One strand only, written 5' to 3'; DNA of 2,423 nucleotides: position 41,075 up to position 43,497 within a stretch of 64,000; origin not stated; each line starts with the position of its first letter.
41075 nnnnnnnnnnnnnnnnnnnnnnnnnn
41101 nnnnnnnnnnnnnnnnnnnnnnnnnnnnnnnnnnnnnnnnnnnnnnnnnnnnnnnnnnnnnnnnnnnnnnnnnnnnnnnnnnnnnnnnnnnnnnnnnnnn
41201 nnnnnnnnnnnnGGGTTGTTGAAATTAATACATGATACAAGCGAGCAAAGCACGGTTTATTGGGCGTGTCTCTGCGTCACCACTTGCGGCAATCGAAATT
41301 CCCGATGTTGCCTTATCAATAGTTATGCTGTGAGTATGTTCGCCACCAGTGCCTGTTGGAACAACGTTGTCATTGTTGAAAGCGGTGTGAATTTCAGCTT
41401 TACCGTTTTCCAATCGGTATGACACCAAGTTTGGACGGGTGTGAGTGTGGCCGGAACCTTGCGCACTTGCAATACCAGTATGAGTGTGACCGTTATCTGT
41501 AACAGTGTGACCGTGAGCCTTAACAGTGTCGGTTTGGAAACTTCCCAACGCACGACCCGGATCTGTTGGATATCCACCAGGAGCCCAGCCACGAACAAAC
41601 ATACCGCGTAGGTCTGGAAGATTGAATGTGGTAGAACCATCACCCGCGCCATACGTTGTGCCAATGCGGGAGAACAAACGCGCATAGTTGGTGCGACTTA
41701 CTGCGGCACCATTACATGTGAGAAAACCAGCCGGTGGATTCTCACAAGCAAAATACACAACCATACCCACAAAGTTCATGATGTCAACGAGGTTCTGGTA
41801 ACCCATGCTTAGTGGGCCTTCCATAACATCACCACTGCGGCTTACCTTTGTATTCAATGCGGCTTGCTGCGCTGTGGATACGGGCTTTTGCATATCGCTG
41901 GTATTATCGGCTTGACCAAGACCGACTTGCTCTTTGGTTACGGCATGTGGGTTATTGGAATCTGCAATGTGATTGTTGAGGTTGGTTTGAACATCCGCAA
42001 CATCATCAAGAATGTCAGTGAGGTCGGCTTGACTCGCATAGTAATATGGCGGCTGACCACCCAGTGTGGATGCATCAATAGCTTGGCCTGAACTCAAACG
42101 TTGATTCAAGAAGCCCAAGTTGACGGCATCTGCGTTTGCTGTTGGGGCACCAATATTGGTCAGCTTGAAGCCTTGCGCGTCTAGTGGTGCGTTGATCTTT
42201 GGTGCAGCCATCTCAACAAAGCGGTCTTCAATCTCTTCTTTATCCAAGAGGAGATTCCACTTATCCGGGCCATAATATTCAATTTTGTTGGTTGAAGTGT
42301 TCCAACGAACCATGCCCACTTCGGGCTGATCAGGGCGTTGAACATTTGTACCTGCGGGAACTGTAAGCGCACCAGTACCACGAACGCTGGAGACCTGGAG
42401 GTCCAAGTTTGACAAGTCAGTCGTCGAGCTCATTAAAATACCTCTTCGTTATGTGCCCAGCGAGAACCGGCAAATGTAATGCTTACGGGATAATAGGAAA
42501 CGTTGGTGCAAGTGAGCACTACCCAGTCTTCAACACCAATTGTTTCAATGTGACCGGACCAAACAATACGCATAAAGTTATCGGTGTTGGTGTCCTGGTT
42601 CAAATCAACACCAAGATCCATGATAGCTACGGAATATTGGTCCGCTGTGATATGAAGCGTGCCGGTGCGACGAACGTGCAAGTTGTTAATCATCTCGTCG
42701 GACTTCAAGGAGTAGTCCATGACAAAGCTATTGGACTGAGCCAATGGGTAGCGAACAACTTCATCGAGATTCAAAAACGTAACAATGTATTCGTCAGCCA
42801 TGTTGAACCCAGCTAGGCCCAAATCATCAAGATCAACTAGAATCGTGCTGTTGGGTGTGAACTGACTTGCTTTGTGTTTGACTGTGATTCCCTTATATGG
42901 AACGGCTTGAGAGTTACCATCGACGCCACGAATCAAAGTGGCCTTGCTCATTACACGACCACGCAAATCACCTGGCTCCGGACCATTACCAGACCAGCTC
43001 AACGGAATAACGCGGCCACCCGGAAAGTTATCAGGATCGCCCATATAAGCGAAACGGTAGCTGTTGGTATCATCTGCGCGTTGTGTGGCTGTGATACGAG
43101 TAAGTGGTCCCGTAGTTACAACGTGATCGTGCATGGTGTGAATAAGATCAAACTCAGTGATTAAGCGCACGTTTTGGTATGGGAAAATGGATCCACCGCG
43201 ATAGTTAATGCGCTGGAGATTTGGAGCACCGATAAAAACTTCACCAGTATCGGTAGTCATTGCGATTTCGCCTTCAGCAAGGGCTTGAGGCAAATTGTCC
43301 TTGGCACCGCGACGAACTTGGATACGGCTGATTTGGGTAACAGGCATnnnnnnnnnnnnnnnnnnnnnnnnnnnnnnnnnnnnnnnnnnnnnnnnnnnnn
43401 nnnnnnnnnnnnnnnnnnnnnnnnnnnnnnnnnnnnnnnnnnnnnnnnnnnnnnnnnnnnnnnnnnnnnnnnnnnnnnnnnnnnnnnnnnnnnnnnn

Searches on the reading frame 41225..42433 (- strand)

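Call 10: search_protein_families(library=pfam, proteins=[window:41225-42433:-], max_evalue=0.01)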
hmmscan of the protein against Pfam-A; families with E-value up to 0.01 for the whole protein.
window:41225-42433:- (402 aa): 1 family
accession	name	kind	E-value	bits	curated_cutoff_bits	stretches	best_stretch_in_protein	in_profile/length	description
PF07484.17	Collar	-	2.7e-23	82.1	24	1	223-280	1-57/57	Phage Tail Collar Domain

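Call 11: search_protein_families(library=phrogs, proteins=[window:41225-42433:-], max_evalue=0.001)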
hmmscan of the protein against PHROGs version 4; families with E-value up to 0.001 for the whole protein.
window:41225-42433:- (402 aa): 59 families (the best 25 are shown)
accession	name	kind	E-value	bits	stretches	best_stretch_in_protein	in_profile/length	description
phrog_523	-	tail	1.1e-43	151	1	222-400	488-635/673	tail collar fiber protein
phrog_1858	-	tail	2.2e-34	119.6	1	211-400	136-291/1018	tail fiber protein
phrog_327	-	tail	6.6e-34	119.2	1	93-400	200-439/618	tail protein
phrog_25747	-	tail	7.1e-34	117.9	1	217-332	675-796/901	tail fiber protein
phrog_19618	-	tail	1.8e-31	110.5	1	222-369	138-256/387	tail collar protein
phrog_38759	-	unknown function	5.3e-28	99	1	224-402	757-920/920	-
phrog_3100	-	tail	5.4e-23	83.9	1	136-394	131-373/382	tail fiber protein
phrog_9116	-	tail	2.4e-20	73.8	1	223-285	62-124/455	tail protein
phrog_4849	-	tail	2.3e-16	60.4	1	222-331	553-680/788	tail protein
phrog_14307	-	unknown function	1.9e-15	57.8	1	222-312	50-129/137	-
phrog_1800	-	tail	3.3e-14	53.7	1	222-400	392-543/545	tail collar fiber protein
phrog_6256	-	tail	7.9e-13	49.3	1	66-400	111-473/686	tail fiber protein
phrog_31611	-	tail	4.9e-12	46.7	1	234-384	176-336/385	tail collar protein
phrog_20472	-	unknown function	2.2e-11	44.7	1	222-323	227-317/366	-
phrog_38707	-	unknown function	8.3e-11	42.2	1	159-201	398-440/675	-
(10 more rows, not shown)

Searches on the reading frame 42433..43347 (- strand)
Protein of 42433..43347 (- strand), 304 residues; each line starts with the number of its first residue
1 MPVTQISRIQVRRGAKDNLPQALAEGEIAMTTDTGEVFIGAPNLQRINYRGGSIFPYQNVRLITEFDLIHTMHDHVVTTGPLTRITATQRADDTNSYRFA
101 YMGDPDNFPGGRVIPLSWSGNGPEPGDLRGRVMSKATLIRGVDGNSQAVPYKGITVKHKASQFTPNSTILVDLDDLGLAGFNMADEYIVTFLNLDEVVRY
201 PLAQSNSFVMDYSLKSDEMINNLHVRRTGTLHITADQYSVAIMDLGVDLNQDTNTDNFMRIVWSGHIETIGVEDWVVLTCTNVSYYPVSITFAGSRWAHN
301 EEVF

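Call 10: search_protein_families(library=pfam, proteins=[window:42433-43347:-], max_evalue=0.01)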
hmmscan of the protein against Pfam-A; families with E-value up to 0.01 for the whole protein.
window:42433-43347:- (304 aa): 1 family
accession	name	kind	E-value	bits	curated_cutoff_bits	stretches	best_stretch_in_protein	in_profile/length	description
PF18454.7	Mtd_N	-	4.1e-09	36.6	26.3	1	9-40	1-33/37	Major tropism determinant N-terminal domain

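Call 11: search_protein_families(library=phrogs, proteins=[window:42433-43347:-], max_evalue=0.001)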
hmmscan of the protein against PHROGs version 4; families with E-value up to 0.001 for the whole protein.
window:42433-43347:- (304 aa): 1 family
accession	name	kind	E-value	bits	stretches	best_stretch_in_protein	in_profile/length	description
phrog_15647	-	head and packaging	9.2e-07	29.6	1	3-43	3-43/191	virion structural protein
